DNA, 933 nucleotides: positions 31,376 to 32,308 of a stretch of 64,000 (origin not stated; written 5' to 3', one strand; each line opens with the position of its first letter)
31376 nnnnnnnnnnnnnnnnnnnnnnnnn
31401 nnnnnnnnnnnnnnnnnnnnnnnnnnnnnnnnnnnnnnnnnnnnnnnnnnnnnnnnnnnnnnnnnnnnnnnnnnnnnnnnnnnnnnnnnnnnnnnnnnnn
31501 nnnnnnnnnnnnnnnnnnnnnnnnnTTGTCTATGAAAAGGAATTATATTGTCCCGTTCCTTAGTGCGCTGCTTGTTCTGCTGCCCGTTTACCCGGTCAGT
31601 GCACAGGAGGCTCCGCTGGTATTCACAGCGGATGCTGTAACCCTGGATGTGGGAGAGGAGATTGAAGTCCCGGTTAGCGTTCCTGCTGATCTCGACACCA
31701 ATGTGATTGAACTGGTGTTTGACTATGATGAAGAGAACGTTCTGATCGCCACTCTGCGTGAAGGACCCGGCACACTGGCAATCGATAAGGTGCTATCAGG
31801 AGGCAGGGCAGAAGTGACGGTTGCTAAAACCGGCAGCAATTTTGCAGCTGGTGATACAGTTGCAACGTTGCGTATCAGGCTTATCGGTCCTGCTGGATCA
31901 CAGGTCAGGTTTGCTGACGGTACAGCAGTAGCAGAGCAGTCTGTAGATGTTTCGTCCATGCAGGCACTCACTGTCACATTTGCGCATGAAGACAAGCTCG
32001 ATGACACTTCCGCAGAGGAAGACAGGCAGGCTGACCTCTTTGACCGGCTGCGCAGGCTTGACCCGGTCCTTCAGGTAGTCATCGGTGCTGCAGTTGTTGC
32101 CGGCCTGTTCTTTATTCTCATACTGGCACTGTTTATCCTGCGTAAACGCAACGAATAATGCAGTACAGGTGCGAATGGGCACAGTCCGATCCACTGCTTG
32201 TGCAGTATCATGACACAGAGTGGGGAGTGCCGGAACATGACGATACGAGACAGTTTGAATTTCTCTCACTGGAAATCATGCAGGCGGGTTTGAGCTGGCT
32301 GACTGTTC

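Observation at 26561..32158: Cohesin-dockerin-like pairing: a 1,354-aa glycosidase-bearing surface protein with a dockerin-like tail, next to a membrane-anchored cohesin-like protein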

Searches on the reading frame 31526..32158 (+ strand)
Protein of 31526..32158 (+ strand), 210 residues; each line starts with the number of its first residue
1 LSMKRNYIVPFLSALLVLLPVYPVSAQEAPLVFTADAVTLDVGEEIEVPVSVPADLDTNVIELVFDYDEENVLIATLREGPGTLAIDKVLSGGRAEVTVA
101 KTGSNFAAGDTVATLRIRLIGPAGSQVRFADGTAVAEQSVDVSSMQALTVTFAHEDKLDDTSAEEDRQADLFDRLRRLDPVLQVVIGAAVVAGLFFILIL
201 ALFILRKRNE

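Call 3: search_protein_families(library=pfam, proteins=[window:31526-32158:+], max_evalue=1)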
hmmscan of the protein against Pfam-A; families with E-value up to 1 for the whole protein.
window:31526-32158:+ (210 aa): 2 families
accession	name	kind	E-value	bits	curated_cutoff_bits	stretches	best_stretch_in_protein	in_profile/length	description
PF21314.2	TM_ErbB1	-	0.093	12.9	27.1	1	188-204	3-19/36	Epidermal growth factor receptor transmembrane-juxtamembrane segment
PF17988.6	VEGFR-2_TMD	-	0.24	11.3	25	1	184-208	9-33/35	VEGFR-2 Transmembrane domain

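Call 4: search_protein_families(library=ncbifam, proteins=[window:31526-32158:+], max_evalue=1)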
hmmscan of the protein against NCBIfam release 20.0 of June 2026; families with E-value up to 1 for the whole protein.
window:31526-32158:+ (210 aa): 1 family
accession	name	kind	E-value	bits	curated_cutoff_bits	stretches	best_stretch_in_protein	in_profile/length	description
NF009997.0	PRK13467.1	equivalog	0.045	13.7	98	1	167-206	32-66/66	F0F1 ATP synthase subunit C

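Call 11: search_solved_structures(query=window:31526-32158:+, max_evalue=10, show_alignments=2)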
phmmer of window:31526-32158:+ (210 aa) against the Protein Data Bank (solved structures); distinct sequences matched with E-value up to 10: 0.

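Call 13: find_homologous_proteins(query=window:31526-32158:+, max_evalue=0.01)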
Query window:31526-32158:+ (210 aa): 1 proteins with E <= 0.01 among 1878 candidates.
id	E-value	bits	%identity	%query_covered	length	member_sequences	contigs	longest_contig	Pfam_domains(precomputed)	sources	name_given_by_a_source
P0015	1.8e-123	427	100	99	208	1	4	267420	-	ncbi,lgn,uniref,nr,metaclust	ncbi:MAG: hypothetical protein TR69_WS6001000190 [candidate division WS6 bacterium OLB20]|uniref:Coh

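Call 23: predict_structure(protein=window:31526-32155:+)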
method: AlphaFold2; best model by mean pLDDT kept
length: 210 residues; sequences in the alignment: 1
mean_pLDDT: 49.2   pTM: 0.25
mean pLDDT of the five models: 49.2, 46.7, 46.0, 45.8, 45.5
residues with pLDDT >= 90: 17; 70-90: 15; 50-70: 37; < 50: 141
segments of 3 or more residues with pLDDT < 50: 18-45, 49-53, 55-74, 76-160
pLDDT, mean of each block of 10 residues (from residue 1): 56 56 34 38 47 46 43 42 34 40 36 44 40 26 27 34 58 65 82 94 92
secondary structure, 60 per line:
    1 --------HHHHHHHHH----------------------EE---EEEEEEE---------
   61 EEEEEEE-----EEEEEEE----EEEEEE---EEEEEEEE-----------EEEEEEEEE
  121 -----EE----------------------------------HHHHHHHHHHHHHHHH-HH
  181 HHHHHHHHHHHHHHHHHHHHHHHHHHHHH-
elements in order: H9-17 E45-51 E61-67 E73-79 E84-89 E93-100 E112-120 H162-177 H179-209

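Call 28: find_homologous_proteins(query=A1, max_evalue=0.01)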
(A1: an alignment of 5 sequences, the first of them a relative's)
Query A1 (5 sequences) (208 aa, profile of the alignment): 3 proteins with E <= 0.01 among 8000 candidates.
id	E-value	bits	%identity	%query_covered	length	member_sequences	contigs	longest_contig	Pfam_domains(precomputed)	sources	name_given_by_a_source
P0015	5.1e-78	280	100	100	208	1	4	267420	-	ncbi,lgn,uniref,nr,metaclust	ncbi:MAG: hypothetical protein TR69_WS6001000190 [candidate division WS6 bacterium OLB20]|uniref:Coh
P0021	2.2e-74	268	30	93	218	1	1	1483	-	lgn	-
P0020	3.2e-71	258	23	94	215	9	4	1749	-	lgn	-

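Call 29: search_solved_structures(query=A1, max_evalue=10, show_alignments=3)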
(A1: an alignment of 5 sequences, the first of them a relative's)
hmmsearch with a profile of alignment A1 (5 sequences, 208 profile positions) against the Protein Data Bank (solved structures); distinct sequences matched with E-value up to 10: 17.
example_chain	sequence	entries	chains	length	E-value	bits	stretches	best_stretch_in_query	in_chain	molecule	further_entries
2jh2_A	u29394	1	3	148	0.031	17.5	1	37-134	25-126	O-GLCNACASE NAGJ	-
2o4e_A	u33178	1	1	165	0.043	17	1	37-134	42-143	O-GlcNAcase nagJ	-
2w1n_A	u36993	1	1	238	0.045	16.9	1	37-135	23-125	O-GLCNACASE NAGJ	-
2ozn_A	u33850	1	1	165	0.051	16.8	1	37-134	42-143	O-GlcNAcase nagJ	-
7dtd_B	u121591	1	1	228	0.14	15.4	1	138-200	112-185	Sodium channel subunit beta-4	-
6owr_A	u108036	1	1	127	0.17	15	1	88-157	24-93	Autonomous glycyl radical cofactor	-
7kwb_A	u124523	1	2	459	0.44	13.7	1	30-66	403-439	BtSGBP-B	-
1ut1_A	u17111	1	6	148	0.67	13.1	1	81-136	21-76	DR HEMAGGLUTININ STRUCTURAL SUBUNIT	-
1usq_A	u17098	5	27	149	0.68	13.1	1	81-136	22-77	DR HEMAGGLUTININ STRUCTURAL SUBUNIT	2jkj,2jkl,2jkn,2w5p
7xlb_E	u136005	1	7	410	1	12.5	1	170-203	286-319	Pannexin-2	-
9ivk_A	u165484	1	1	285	1.2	12.3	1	117-204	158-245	HBC599 membrane protein binder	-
8f7c_A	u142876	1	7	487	1.2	12.3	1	170-203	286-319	Pannexin-2, Soluble cytochrome b562 fusion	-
2kxp_A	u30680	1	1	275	1.4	12.1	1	108-167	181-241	F-actin-capping protein subunit alpha-1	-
1izn_A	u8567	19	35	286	1.5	12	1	108-167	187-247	CapZ alpha-1 subunit | F-actin-capping protein subunit alpha-1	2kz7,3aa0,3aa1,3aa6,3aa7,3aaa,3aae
1usz_A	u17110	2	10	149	1.8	11.7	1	81-136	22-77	AFIMBRIAL ADHESIN AFA-III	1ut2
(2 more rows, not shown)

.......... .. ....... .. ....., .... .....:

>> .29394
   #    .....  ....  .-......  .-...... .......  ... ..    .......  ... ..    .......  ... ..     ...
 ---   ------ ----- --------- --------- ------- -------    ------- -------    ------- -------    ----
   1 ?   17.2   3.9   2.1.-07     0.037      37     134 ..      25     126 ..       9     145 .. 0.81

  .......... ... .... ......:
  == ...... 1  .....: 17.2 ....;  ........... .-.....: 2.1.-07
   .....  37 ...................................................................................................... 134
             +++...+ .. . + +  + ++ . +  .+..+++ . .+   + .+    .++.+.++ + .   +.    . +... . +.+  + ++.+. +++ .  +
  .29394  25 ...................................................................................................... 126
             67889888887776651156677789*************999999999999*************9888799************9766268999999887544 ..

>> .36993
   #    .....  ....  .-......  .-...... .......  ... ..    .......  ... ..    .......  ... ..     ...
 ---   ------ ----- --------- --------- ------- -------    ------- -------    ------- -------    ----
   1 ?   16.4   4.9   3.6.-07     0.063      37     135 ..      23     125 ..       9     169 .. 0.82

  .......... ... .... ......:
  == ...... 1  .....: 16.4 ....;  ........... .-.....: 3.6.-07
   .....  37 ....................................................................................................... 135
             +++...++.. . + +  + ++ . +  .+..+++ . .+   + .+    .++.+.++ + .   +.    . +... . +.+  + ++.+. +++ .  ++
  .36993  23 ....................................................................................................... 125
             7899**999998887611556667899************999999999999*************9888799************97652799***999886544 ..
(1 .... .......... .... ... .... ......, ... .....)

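Call 55: search_solved_structures(query=A5, max_evalue=10, show_alignments=1)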
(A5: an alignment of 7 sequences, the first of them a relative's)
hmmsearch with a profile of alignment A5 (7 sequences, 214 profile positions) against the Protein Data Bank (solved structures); distinct sequences matched with E-value up to 10: 19.
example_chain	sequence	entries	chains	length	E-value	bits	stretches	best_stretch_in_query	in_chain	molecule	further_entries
2jh2_A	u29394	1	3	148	0.0045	19.8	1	36-133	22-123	O-GLCNACASE NAGJ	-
2o4e_A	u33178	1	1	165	0.0058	19.5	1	36-133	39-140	O-GlcNAcase nagJ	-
2ozn_A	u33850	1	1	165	0.0062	19.4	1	36-133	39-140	O-GlcNAcase nagJ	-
5aoz_A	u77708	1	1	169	0.024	17.5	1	27-91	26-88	PUTATIVE CELLULOSOMAL SCAFFOLDIN PROTEIN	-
2w1n_A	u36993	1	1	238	0.026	17.4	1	36-133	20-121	O-GLCNACASE NAGJ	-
5m2o_A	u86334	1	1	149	0.037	16.9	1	27-91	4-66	Putative cellulosomal scaffoldin protein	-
1qzn_A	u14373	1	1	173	0.092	15.6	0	110-141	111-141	cellulosomal scaffoldin adaptor protein B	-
3f2l_A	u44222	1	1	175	0.11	15.3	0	110-141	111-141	Cellulosomal scaffoldin adaptor protein B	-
1zv9_A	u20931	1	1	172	0.12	15.2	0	110-141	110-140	Cellulosomal scaffoldin adaptor protein B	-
3l8q_A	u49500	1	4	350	0.12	15.2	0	110-141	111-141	Cellulosomal scaffoldin adaptor protein B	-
3bwz_A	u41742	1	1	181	0.13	15.1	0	110-141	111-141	Cellulosomal scaffoldin adaptor protein B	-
5g5d_A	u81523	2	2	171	0.13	15.1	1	28-75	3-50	CELLULOSOME ANCHORING PROTEIN COHESIN REGION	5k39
9ivk_A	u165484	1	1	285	0.53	13.1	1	120-207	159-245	HBC599 membrane protein binder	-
6owr_A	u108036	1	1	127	1.1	12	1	90-137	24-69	Autonomous glycyl radical cofactor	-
9jgk_A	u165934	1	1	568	1.2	12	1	120-206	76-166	Soluble cytochrome b562,5-hydroxytryptamine receptor 2B,Soluble cytochrome b562,5-hydroxyt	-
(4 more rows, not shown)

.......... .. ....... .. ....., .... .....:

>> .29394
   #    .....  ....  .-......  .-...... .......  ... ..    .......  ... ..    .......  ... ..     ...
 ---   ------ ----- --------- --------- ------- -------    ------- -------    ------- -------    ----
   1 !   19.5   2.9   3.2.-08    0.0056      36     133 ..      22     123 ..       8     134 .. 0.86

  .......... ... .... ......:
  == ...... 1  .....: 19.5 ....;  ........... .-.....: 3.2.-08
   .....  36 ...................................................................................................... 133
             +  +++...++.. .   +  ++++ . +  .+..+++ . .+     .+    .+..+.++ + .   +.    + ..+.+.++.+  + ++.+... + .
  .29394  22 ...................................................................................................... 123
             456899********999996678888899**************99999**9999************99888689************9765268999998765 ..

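Call 56: search_protein_families(library=pfam, alignment_id=A5, max_evalue=1)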
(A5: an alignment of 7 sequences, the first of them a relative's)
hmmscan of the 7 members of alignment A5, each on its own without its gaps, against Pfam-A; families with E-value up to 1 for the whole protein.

A. member 1, P0015 (208 aa): 2 families
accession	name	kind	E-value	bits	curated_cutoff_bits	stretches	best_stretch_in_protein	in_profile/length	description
PF21314.2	TM_ErbB1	-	0.092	12.9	27.1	1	186-202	3-19/36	Epidermal growth factor receptor transmembrane-juxtamembrane segment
PF17988.6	VEGFR-2_TMD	-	0.24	11.3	25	1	182-206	9-33/35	VEGFR-2 Transmembrane domain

B. families by the number of members that match (of 7 scanned): 12 families
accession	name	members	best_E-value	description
PF00963.24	Cohesin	2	1.1e-10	Cohesin domain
PF17988.6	VEGFR-2_TMD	2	0.021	VEGFR-2 Transmembrane domain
PF17410.7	Stevor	1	0.014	Subtelomeric Variable Open Reading frame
PF25229.1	Salactin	1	0.028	Salactin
PF06679.17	DUF1180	1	0.044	Membrane protein FAM174-like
PF17177.10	PPR_long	1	0.05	Pentacotripeptide-repeat region of PRORP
PF05251.17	Ost5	1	0.053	Oligosaccharyltransferase subunit 5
PF10457.14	MENTAL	1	0.067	Cholesterol-capturing domain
PF21314.2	TM_ErbB1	1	0.092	Epidermal growth factor receptor transmembrane-juxtamembrane segment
PF11760.13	CbiG_N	1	0.41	Cobalamin synthesis G N-terminal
PF07790.16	Pilin_N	1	0.42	Archaeal Type IV pilin, N-terminal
PF19451.5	DUF5989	1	0.71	Family of unknown function (DUF5989)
